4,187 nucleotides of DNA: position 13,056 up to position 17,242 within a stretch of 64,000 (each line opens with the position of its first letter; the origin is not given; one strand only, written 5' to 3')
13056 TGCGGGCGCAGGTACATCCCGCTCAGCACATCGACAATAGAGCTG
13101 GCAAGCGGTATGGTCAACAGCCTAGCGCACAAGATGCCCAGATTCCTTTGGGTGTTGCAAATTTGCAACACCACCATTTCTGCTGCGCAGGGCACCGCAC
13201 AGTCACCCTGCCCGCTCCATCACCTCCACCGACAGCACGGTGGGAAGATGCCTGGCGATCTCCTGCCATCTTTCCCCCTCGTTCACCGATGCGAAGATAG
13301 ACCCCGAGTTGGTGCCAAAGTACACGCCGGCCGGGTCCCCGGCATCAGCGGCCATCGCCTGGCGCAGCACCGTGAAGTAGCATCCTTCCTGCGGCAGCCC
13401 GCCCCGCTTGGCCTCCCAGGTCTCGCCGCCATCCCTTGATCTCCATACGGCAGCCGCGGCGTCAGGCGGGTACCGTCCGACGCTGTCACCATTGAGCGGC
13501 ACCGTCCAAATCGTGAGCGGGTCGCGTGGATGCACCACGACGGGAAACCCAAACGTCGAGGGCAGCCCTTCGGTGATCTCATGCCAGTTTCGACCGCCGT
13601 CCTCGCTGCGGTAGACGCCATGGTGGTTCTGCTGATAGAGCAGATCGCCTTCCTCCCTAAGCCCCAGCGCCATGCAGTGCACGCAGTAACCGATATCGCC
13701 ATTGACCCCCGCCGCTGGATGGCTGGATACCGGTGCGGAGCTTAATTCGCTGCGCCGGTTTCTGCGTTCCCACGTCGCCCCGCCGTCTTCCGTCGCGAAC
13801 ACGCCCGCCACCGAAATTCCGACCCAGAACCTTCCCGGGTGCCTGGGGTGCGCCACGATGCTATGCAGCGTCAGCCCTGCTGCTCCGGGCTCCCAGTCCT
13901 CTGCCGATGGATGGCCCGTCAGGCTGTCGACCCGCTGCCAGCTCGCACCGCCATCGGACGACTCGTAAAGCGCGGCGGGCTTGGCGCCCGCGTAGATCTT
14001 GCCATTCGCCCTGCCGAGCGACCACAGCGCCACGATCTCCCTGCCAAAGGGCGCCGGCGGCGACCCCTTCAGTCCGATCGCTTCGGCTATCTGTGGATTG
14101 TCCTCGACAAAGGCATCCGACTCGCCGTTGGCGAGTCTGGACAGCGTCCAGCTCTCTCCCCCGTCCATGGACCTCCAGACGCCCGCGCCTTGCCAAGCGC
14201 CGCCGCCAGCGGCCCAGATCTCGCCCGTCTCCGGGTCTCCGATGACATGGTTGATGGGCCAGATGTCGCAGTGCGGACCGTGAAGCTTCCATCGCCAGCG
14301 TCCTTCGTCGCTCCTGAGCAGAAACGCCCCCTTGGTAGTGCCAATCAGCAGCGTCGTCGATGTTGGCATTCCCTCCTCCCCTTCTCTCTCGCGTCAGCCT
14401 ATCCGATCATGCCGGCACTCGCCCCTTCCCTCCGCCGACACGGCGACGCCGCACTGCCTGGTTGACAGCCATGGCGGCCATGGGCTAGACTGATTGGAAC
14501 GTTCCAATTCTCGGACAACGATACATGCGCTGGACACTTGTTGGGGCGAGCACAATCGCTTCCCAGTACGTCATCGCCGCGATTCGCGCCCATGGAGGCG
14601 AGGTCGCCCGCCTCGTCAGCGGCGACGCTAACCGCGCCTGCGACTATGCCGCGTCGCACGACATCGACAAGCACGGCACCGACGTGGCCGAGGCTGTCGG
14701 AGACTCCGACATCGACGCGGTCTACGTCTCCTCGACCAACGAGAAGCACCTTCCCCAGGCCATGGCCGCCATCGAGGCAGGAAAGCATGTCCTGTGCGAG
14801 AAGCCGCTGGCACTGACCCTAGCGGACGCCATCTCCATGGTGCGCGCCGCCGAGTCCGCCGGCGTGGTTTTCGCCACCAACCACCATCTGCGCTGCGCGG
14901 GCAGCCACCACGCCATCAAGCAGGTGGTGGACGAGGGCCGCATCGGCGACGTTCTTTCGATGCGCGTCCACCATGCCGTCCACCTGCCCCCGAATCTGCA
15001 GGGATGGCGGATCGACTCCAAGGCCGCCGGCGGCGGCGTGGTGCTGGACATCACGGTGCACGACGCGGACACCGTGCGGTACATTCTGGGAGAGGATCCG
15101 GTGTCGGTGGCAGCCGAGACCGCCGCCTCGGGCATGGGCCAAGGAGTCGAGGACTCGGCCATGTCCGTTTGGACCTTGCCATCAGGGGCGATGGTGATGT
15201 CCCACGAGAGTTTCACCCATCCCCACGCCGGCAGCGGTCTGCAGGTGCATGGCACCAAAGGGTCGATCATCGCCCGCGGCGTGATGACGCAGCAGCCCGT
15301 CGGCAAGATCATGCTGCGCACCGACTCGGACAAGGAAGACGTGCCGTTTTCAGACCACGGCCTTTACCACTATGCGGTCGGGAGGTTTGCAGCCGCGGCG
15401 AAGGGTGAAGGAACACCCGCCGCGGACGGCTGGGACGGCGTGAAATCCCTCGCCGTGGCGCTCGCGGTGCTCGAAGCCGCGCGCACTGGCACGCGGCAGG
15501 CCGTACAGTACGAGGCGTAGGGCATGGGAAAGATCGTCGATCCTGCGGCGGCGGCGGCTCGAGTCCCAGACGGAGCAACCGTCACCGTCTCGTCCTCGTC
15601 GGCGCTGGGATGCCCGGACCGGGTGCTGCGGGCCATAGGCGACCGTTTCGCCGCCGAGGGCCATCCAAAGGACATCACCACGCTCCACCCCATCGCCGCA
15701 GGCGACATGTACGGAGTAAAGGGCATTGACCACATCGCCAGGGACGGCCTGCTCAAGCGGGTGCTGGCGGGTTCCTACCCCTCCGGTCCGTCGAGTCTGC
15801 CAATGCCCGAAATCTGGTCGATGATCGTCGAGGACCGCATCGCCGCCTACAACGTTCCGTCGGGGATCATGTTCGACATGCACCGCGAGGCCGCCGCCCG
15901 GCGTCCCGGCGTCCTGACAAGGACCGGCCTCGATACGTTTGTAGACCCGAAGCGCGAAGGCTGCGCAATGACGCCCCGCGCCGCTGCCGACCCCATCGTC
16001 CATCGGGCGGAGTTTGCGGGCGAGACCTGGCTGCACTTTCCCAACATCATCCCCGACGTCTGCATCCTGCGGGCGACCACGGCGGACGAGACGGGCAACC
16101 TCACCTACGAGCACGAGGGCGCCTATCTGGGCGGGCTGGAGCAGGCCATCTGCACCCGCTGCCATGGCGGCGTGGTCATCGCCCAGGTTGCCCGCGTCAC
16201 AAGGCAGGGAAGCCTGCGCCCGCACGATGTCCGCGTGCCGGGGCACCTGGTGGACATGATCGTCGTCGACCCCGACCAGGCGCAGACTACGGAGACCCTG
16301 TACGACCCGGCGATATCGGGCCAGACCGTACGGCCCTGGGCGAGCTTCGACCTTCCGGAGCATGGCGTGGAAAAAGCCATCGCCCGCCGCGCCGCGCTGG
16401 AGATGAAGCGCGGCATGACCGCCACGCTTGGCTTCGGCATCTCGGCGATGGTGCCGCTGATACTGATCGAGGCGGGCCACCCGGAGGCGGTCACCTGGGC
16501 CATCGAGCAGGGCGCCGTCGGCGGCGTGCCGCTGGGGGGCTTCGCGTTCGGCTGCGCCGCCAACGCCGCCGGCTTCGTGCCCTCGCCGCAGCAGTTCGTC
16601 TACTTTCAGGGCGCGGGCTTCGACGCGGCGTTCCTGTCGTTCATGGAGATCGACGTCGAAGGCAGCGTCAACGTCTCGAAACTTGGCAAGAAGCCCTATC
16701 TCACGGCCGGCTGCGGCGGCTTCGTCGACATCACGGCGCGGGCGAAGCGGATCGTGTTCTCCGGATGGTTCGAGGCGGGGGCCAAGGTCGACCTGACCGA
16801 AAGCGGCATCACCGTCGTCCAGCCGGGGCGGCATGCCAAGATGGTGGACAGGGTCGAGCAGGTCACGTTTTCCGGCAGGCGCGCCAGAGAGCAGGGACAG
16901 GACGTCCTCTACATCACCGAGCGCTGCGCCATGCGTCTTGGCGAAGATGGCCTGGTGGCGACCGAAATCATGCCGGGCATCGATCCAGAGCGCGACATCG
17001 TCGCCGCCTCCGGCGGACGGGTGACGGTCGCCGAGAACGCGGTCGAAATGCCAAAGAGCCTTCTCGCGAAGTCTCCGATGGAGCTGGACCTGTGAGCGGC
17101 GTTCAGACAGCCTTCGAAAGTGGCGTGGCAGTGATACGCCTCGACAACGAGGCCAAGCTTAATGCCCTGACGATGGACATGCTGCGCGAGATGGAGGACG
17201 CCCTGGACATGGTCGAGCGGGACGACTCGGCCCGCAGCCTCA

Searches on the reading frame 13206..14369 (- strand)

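Call 18: search_protein_families(library=pfam, proteins=[window:13206-14369:-], max_evalue=0.001)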
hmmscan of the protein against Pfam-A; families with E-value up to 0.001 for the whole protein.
window:13206-14369:- (388 aa): 5 families
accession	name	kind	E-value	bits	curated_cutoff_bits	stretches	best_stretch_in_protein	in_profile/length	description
PF15902.12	Sortilin-Vps10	-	6.8e-14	51.9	33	2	134-267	3-114/446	Sortilin, neurotensin receptor 3,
PF02012.26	BNR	-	3.3e-11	41.9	27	0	309-319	1-11/12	BNR/Asp-box repeat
PF14870.12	PSII_BNR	-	4.5e-07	29.9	27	0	48-81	244-273/303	Photosynthesis system II assembly factor YCF48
PF13810.12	DUF4185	-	4.4e-05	23.3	39.5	0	208-266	86-143/309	Domain of unknown function (DUF4185)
PF13088.12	BNR_2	-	4.5e-05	23.4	31.4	0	191-265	85-153/277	BNR repeat-like domain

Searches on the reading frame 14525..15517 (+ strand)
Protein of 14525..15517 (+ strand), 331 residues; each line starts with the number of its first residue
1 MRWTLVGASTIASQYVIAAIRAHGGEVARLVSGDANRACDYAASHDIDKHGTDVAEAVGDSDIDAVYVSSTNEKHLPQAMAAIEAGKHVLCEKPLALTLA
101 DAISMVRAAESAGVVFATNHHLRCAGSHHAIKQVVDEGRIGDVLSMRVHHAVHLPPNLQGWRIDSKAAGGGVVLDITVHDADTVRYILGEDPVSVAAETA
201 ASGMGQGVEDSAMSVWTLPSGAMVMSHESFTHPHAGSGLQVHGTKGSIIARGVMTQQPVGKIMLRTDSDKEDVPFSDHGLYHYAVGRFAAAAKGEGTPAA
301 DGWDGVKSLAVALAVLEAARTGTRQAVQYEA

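Call 19: search_protein_families(library=pfam, proteins=[window:14525-15517:+], max_evalue=0.001)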
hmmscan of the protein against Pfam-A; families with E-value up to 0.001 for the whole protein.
window:14525-15517:+ (331 aa): 3 families
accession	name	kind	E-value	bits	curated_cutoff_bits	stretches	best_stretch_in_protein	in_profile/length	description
PF22725.1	GFO_IDH_MocA_C3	-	4.4e-29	101.4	27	1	129-248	2-123/124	GFO/IDH/MocA C-terminal domain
PF01408.29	GFO_IDH_MocA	-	1.3e-23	84.4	24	1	2-120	2-120/120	Oxidoreductase family, NAD-binding Rossmann fold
PF02894.22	GFO_IDH_MocA_C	-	7.3e-23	81.9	22.9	1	132-323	1-214/218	Oxidoreductase family, C-terminal alpha/beta domain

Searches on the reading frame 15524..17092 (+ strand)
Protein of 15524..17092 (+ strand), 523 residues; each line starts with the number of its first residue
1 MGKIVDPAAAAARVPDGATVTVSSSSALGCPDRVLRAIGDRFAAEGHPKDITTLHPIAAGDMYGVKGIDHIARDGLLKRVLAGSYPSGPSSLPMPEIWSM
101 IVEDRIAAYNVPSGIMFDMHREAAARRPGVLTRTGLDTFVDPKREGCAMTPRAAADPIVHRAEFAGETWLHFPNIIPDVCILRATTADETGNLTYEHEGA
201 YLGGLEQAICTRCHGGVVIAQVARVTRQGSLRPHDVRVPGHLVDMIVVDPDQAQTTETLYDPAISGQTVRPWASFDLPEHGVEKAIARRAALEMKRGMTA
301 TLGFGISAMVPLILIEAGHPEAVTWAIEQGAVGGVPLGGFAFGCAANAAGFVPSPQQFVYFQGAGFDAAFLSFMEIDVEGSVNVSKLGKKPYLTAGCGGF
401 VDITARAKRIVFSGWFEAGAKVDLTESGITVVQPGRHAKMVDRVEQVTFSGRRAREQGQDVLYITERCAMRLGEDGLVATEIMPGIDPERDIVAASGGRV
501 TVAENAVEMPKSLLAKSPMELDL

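Call 19: search_protein_families(library=pfam, proteins=[window:15524-17092:+], max_evalue=0.001)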
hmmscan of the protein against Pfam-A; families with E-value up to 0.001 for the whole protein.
window:15524-17092:+ (523 aa): 2 families
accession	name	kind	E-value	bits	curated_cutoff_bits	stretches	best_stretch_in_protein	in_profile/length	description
PF01144.29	CoA_trans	-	5.2e-25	88.6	23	1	8-248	5-216/217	Coenzyme A transferase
PF16957.11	Mal_decarbox_Al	-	0.00029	19.8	25.4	1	172-260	133-214/546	Malonate decarboxylase, alpha subunit, transporter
